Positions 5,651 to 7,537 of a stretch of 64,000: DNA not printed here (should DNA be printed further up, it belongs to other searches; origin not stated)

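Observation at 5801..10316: MIO ammonia-lyase + acyl-CoA ligase + thiolase trio (possible aromatic acid to CoA-ester beta-oxidative pathway)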

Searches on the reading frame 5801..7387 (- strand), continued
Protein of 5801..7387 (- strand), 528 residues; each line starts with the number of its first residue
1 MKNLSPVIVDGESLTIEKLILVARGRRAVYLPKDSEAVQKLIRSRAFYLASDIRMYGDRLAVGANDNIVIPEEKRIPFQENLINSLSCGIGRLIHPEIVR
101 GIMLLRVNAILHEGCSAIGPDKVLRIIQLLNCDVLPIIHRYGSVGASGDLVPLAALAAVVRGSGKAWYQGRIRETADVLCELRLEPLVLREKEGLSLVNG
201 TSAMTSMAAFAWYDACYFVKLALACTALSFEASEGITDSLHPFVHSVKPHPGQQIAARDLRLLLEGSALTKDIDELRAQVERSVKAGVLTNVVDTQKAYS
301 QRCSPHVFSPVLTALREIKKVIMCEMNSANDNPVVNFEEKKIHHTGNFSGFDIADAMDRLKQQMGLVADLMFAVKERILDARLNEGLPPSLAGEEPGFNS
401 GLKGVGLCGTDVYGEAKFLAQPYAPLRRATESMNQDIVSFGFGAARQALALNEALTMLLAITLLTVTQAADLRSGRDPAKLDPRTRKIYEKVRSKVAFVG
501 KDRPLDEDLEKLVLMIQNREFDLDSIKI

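Call 39: find_encoding_contigs(protein=P0006, flank=10000, max_places=1)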
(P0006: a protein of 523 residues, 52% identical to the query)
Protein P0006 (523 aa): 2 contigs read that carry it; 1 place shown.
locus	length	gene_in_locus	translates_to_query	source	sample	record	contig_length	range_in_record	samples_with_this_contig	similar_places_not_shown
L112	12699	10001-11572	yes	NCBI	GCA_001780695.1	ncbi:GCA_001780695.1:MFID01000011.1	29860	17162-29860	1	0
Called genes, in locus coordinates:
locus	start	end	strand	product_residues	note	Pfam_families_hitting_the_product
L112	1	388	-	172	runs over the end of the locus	-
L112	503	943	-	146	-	-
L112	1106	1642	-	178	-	-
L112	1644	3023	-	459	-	PF00108:Thiolase_N (weak), PF22691:Thiolase_C_1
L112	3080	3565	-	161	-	-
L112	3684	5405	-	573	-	PF00501:AMP-binding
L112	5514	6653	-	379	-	PF00108:Thiolase_N, PF02803:Thiolase_C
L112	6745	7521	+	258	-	PF00106:adh_short, PF01073:3Beta_HSD (weak), PF01370:Epimerase (weak), PF08659:KR (weak), PF23441:SDR, PF13460:NAD_binding_10 (faint), PF13561:adh_short_C2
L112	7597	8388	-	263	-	PF00378:ECH_1, PF16113:ECH_2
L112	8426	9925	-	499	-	PF00501:AMP-binding, PF13193:AMP-binding_C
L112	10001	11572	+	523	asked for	PF00221:Lyase_aromatic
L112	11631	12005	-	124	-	-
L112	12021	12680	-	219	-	-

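Call 40: find_encoding_contigs(protein=P0014, flank=10000, max_places=1)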
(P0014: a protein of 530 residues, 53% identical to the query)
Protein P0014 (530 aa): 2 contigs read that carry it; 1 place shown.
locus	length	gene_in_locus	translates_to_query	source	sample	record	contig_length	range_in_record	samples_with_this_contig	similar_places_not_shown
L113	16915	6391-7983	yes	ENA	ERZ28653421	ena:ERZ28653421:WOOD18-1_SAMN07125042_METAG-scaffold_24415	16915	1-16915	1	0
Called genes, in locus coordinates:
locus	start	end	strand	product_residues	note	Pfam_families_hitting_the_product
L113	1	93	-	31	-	?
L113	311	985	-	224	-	PF03807:F420_oxidored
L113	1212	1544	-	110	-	-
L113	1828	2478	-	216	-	-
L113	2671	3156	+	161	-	-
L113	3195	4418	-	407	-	PF00202:Aminotran_3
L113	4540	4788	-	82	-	-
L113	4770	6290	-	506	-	PF00501:AMP-binding, PF13193:AMP-binding_C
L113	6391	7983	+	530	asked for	PF00221:Lyase_aromatic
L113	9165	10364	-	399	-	PF00174:Oxidored_molyb, PF03404:Mo-co_dimer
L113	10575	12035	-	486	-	PF00479:G6PD_N, PF02781:G6PD_C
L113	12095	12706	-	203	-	PF00702:Hydrolase, PF13419:HAD_2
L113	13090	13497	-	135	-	PF00072:Response_reg (weak)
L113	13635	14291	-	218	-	PF00072:Response_reg, PF00196:GerE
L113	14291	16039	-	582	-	PF00989:PAS (weak), PF08448:PAS_4, PF13426:PAS_9, PF00989:PAS, PF08448:PAS_4, PF13426:PAS_9, PF07730:HisKA_3, PF02518:HATPase_c, +2 more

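Call 41: find_encoding_contigs(protein=P0023, flank=10000, max_places=1)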
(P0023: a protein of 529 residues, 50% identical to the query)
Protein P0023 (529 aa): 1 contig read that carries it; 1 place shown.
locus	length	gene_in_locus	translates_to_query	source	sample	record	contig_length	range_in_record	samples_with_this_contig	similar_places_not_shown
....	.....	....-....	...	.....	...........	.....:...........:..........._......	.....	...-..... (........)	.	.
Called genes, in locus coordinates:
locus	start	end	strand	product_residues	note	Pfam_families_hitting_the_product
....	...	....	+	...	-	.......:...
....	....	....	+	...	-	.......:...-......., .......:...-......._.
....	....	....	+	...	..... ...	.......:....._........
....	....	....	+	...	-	-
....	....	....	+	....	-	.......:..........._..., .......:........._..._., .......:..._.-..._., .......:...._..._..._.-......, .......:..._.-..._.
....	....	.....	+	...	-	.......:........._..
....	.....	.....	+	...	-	-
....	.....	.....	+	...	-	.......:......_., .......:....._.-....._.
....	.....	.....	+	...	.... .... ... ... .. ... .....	?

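Call 42: find_encoding_contigs(protein=P0026, flank=10000, max_places=1)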
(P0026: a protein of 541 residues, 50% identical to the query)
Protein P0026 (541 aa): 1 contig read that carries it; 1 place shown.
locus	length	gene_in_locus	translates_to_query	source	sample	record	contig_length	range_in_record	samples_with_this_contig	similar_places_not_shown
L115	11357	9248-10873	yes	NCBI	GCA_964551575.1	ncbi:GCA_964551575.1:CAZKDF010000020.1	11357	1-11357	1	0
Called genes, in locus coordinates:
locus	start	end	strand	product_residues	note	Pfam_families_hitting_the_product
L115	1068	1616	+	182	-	-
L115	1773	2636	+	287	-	PF08299:Bac_DnaA_C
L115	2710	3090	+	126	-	-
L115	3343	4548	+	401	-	PF00108:Thiolase_N, PF00109:ketoacyl-synt, PF02803:Thiolase_C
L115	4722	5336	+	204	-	PF27139:Aq_1264_TM (weak)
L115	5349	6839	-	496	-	PF07724:AAA_2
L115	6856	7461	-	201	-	PF02577:BFN_dom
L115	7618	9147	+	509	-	PF00501:AMP-binding, PF13193:AMP-binding_C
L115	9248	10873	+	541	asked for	PF00221:Lyase_aromatic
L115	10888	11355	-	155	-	?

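Call 44: find_encoding_contigs(protein=P0001, flank=10000, max_places=3)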
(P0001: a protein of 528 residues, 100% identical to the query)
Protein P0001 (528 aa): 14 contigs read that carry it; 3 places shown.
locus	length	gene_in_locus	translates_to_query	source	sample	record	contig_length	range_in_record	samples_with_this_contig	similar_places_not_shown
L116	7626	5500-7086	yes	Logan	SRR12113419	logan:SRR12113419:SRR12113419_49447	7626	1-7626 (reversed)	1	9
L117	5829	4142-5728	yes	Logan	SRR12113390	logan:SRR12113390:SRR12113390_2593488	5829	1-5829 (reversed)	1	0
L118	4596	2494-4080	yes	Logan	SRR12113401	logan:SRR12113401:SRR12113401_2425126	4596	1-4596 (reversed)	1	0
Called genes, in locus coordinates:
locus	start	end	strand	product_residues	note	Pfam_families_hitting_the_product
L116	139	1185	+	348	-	PF00438:S-AdoMet_synt_N, PF02772:S-AdoMet_synt_M, PF02773:S-AdoMet_synt_C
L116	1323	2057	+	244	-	-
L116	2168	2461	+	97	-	-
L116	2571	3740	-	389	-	PF00108:Thiolase_N, PF02803:Thiolase_C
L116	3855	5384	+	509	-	PF00501:AMP-binding, PF13193:AMP-binding_C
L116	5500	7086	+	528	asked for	PF00221:Lyase_aromatic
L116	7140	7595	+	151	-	-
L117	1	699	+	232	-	?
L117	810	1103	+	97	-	-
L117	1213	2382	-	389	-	PF00108:Thiolase_N, PF02803:Thiolase_C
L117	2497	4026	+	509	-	PF00501:AMP-binding, PF13193:AMP-binding_C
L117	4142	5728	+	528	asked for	PF00221:Lyase_aromatic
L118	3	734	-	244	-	?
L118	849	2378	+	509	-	PF00501:AMP-binding, PF13193:AMP-binding_C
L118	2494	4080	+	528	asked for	PF00221:Lyase_aromatic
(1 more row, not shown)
